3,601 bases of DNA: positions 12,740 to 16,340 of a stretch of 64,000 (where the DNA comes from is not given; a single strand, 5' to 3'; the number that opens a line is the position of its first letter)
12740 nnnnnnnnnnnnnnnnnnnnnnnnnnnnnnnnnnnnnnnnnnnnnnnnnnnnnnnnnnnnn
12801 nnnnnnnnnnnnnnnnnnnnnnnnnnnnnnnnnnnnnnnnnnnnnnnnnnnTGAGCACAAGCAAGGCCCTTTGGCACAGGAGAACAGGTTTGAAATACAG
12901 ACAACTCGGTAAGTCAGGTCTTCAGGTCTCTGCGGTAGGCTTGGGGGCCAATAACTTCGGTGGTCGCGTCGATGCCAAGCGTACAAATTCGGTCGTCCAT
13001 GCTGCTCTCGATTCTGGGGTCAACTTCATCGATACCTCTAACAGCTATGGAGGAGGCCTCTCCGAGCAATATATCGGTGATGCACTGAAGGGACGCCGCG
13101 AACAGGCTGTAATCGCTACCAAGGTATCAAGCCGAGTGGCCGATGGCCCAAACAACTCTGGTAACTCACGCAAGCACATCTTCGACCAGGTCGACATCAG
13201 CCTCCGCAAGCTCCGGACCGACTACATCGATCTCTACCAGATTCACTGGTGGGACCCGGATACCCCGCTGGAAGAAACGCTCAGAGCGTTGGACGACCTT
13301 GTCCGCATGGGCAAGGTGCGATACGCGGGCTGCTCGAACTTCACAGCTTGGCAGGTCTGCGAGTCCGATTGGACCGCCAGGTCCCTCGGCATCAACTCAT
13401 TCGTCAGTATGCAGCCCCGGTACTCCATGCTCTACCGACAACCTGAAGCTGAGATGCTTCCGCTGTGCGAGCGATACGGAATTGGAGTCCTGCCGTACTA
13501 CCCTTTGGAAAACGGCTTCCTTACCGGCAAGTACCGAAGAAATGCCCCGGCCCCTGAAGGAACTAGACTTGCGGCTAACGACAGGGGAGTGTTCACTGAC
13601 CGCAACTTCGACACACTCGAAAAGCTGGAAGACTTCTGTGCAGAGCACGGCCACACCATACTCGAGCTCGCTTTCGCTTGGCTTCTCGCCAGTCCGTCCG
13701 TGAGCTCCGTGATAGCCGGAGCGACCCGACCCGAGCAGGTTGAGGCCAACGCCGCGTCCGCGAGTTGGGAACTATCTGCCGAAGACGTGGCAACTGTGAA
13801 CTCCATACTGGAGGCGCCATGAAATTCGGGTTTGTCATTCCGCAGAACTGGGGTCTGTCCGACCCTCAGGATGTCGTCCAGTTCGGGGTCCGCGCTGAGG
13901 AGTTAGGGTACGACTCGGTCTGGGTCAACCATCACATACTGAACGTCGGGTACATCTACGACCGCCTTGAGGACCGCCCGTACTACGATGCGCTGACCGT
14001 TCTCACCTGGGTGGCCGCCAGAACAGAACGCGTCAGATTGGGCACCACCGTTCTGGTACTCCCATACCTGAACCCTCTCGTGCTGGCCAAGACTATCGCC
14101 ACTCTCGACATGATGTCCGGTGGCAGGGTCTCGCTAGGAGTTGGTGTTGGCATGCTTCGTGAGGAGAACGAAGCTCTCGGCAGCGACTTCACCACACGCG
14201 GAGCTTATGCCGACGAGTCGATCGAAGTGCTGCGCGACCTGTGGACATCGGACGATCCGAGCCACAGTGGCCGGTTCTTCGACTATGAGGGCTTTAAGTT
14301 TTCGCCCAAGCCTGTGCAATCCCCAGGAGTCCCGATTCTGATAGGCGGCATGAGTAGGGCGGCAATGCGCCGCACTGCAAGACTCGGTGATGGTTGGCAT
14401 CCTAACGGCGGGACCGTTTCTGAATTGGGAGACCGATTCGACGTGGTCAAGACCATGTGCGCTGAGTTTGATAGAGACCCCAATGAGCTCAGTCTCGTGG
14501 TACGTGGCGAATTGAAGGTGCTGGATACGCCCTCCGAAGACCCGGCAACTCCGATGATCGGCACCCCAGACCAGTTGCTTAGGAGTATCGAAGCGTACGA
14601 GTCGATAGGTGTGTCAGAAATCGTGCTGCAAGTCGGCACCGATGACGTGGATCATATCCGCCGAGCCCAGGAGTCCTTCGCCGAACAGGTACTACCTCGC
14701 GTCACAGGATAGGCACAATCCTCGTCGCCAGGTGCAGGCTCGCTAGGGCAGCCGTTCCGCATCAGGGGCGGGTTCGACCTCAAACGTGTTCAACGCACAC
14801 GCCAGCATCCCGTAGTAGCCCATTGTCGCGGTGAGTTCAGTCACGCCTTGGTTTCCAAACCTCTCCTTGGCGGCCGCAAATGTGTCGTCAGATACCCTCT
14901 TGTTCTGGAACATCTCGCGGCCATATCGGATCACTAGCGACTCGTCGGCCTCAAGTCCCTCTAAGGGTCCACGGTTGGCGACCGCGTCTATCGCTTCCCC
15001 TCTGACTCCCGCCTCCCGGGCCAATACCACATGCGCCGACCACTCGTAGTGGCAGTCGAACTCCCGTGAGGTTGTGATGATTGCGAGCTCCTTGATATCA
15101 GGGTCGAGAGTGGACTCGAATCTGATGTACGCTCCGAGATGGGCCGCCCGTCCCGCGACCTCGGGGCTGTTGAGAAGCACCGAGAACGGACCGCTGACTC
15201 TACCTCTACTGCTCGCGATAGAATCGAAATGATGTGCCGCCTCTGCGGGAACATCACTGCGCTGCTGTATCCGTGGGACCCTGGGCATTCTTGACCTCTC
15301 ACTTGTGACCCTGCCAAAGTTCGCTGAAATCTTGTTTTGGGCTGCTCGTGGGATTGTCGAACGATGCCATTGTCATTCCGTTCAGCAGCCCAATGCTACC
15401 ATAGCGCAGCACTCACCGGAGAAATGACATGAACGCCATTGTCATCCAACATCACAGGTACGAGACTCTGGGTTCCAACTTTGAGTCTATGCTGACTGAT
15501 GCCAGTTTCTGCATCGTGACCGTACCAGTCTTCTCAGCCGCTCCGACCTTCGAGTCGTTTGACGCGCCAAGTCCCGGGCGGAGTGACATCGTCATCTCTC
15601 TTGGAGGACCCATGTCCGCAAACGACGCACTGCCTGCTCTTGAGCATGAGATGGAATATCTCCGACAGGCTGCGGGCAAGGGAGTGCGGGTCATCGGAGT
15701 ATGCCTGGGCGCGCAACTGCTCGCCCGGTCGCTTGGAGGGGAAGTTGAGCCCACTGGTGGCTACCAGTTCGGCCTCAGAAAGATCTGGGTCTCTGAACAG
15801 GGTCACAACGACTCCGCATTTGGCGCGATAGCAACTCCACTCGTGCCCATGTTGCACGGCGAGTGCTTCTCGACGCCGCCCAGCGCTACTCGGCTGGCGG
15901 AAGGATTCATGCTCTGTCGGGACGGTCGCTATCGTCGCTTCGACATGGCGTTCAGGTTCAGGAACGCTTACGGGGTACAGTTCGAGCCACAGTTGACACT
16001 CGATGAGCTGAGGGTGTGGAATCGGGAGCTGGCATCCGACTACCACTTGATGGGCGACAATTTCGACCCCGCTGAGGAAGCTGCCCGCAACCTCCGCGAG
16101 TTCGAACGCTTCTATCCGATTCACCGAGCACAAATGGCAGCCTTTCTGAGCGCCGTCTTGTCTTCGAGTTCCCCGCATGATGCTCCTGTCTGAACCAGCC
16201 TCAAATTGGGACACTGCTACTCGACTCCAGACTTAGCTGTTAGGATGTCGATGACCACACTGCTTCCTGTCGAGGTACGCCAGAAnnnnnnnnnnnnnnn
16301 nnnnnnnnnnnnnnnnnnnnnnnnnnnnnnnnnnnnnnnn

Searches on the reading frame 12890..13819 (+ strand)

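Call 10: search_protein_families(library=pfam, proteins=[window:12890-13819:+], max_evalue=0.001)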
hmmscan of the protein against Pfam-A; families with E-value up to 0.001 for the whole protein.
window:12890-13819:+ (310 aa): 1 family
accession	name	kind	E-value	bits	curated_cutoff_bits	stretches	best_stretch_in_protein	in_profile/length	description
PF00248.27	Aldo_ket_red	-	6.8e-83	278.5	24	1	16-307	2-290/291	Aldo/keto reductase family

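Call 33: search_protein_families(library=ncbifam, proteins=[window:12890-13819:+], max_evalue=0.00001)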
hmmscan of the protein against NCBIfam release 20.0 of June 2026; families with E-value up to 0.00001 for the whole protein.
window:12890-13819:+ (310 aa): 7 families
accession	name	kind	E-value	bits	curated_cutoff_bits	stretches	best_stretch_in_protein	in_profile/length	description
NF049922.1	MethglyxlRedYdjG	equivalog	3.8e-48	164.2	550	1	1-307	1-321/326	NADH-dependent methylglyoxal reductase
TIGR01293.1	Kv_beta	subfamily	3.3e-44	151.2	365.4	1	1-298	1-310/319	voltage-dependent potassium channel subunit beta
NF007388.0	PRK09912.1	subfamily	7.8e-44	150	448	1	1-304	13-329/346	L-glyceraldehyde 3-phosphate reductase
NF007912.0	PRK10625.1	equivalog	2.9e-41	142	415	2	1-124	1-137/346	NADP(H)-dependent aldo-keto reductase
NF007695.0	PRK10376.1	subfamily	9e-30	103.7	280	1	19-207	29-216/290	oxidoreductase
NF008377.0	PRK11172.1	equivalog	2.8e-16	59.5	327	1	13-155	3-135/267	2,5-didehydrogluconate reductase DkgB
NF008598.0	PRK11565.1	equivalog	2.2e-10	40.1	425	1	26-153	24-142/275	2,5-didehydrogluconate reductase DkgA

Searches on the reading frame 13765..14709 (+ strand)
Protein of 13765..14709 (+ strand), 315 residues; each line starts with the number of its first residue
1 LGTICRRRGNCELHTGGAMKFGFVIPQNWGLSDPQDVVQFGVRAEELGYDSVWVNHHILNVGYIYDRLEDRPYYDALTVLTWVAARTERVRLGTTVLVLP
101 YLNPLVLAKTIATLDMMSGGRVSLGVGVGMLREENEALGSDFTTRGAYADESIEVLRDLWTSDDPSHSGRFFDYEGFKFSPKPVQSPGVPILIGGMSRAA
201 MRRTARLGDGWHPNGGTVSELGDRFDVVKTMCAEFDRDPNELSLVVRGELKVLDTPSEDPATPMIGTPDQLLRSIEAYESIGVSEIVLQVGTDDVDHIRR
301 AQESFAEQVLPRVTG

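Call 10: search_protein_families(library=pfam, proteins=[window:13765-14709:+], max_evalue=0.001)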
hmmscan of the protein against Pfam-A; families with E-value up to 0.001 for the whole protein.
window:13765-14709:+ (315 aa): 1 family
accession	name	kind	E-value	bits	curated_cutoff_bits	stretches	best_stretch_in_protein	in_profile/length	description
PF00296.26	Bac_luciferase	-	3.6e-60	204.4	27.9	1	22-258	19-236/314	Luciferase-like monooxygenase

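Call 33: search_protein_families(library=ncbifam, proteins=[window:13765-14709:+], max_evalue=0.00001)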
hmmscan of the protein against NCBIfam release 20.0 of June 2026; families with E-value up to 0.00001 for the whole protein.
window:13765-14709:+ (315 aa): 30 families (the best 25 are shown)
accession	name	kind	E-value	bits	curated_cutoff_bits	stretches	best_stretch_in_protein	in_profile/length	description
TIGR03619.1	F420_Rv2161c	subfamily_domain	6.4e-72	242.1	166.9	1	39-289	2-246/247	TIGR03619 family F420-dependent LLM class oxidoreductase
TIGR03560.1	F420_Rv1855c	subfamily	4.7e-44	150.9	231.4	1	35-243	13-223/227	TIGR03560 family F420-dependent LLM class oxidoreductase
TIGR03571.1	lucif_BA3436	subfamily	2e-34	119.2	303.9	1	17-312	9-303/304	TIGR03571 family LLM class oxidoreductase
TIGR04021.1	LLM_DMSO2_sfnG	equivalog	2.7e-31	109.2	382.95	1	74-238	61-227/350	dimethylsulfone monooxygenase SfnG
TIGR03854.1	F420_MSMEG_3544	hypoth_equivalog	7.4e-26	91.1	295.6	1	34-312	12-288/290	TIGR03854 family LLM class F420-dependent oxidoreductase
TIGR03621.1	F420_MSMEG_2516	subfamily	1.1e-25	90.3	213.15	1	20-208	2-170/295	TIGR03621 family F420-dependent LLM class oxidoreductase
TIGR04024.1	F420_NP1902A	hypoth_equivalog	5.9e-25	87.7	345.4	1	32-245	12-210/330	TIGR04024 family LLM class F420-dependent oxidoreductase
NF002619.0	PRK02271.1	equivalog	1.3e-23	83.8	276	1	34-244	13-207/329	5,10-methylenetetrahydromethanopterin reductase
TIGR04027.1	LLM_KPN_01858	hypoth_equivalog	2.5e-22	79.3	412.9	1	42-167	27-145/326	putative FMN-dependent luciferase-like monooxygenase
TIGR03856.1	F420_MSMEG_2906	subfamily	4e-22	79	243.7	1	42-296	23-237/249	LLM class F420-dependent oxidoreductase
TIGR03555.1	F420_mer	equivalog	1.4e-20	74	348.7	1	40-215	17-177/325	5,10-methylenetetrahydromethanopterin reductase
TIGR03559.1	F420_Rv3520c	subfamily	3e-20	72.6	335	1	34-215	12-190/325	LLM class F420-dependent oxidoreductase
TIGR03554.1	F420_G6P_DH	equivalog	5.1e-20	71.7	420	1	34-243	15-224/331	glucose-6-phosphate dehydrogenase (coenzyme-F420)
TIGR03557.1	F420_G6P_family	subfamily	1.4e-19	70.4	210.4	1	32-211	10-185/316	TIGR03557 family F420-dependent LLM class oxidoreductase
TIGR03564.1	F420_MSMEG_4879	subfamily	3.1e-18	66.3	234.25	1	72-210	22-159/265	TIGR03564 family F420-dependent LLM class oxidoreductase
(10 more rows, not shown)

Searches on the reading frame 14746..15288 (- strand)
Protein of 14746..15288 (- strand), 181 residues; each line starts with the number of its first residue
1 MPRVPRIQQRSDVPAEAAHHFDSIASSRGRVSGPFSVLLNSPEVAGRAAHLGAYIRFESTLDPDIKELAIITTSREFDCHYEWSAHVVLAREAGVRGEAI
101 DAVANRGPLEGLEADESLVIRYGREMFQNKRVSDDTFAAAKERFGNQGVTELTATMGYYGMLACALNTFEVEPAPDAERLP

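Call 10: search_protein_families(library=pfam, proteins=[window:14746-15288:-], max_evalue=0.001)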
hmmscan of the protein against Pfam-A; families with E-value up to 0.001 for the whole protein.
window:14746-15288:- (181 aa): 1 family
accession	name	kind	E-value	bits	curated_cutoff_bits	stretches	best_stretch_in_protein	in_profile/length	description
PF02627.25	CMD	-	1.3e-08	35.1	23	1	42-104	1-63/84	Carboxymuconolactone decarboxylase family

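Call 33: search_protein_families(library=ncbifam, proteins=[window:14746-15288:-], max_evalue=0.00001)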
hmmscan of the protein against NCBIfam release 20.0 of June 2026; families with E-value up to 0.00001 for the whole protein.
window:14746-15288:- (181 aa): 0 families

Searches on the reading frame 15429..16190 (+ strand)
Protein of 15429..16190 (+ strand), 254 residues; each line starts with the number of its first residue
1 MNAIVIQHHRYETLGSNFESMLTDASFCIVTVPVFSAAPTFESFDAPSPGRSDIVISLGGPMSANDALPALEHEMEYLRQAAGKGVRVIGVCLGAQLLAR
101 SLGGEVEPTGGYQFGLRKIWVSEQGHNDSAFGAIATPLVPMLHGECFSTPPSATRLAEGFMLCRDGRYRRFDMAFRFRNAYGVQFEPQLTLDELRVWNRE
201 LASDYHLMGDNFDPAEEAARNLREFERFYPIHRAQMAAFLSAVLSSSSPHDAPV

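Call 10: search_protein_families(library=pfam, proteins=[window:15429-16190:+], max_evalue=0.001)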
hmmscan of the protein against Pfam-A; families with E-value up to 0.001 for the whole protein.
window:15429-16190:+ (254 aa): 1 family
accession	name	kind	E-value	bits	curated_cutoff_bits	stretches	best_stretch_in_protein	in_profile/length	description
PF00117.34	GATase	-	1.4e-10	41.6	22.8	1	52-190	43-174/190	Glutamine amidotransferase class-I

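Call 33: search_protein_families(library=ncbifam, proteins=[window:15429-16190:+], max_evalue=0.00001)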
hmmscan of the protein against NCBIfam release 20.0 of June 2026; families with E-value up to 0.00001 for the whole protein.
window:15429-16190:+ (254 aa): 9 families
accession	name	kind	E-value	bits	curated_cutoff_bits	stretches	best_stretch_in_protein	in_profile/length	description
NF005458.0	PRK07053.1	equivalog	4.3e-24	85.2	250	1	2-204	4-195/234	glutamine amidotransferase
NF005072.0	PRK06490.1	equivalog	5.4e-22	78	339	1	55-247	62-240/251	glutamine amidotransferase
NF006562.0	PRK09065.1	equivalog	9.5e-15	54.8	205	1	45-213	50-214/242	glutamine amidotransferase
NF006098.0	PRK08250.1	equivalog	5e-10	39.3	301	1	5-138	5-137/239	glutamine amidotransferase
TIGR00888.1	guaA_Nterm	equivalog_domain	2.8e-09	36.6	172.15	1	54-190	45-168/188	glutamine-hydrolyzing GMP synthase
NF000848.1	PRK00074.1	equivalog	6.8e-08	31.5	400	1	54-190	45-171/512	glutamine-hydrolyzing GMP synthase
TIGR00566.1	trpG_papA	subfamily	7.7e-08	32.3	121.05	1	39-192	34-179/192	glutamine amidotransferase of anthranilate synthase or aminodeoxychorismate synthase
NF001975.0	PRK00758.1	equivalog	1.3e-07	31.4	198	1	55-189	46-165/185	GMP synthase subunit A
NF005743.0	PRK07567.1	equivalog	2e-06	27.3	264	1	71-194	78-197/245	glutamine amidotransferase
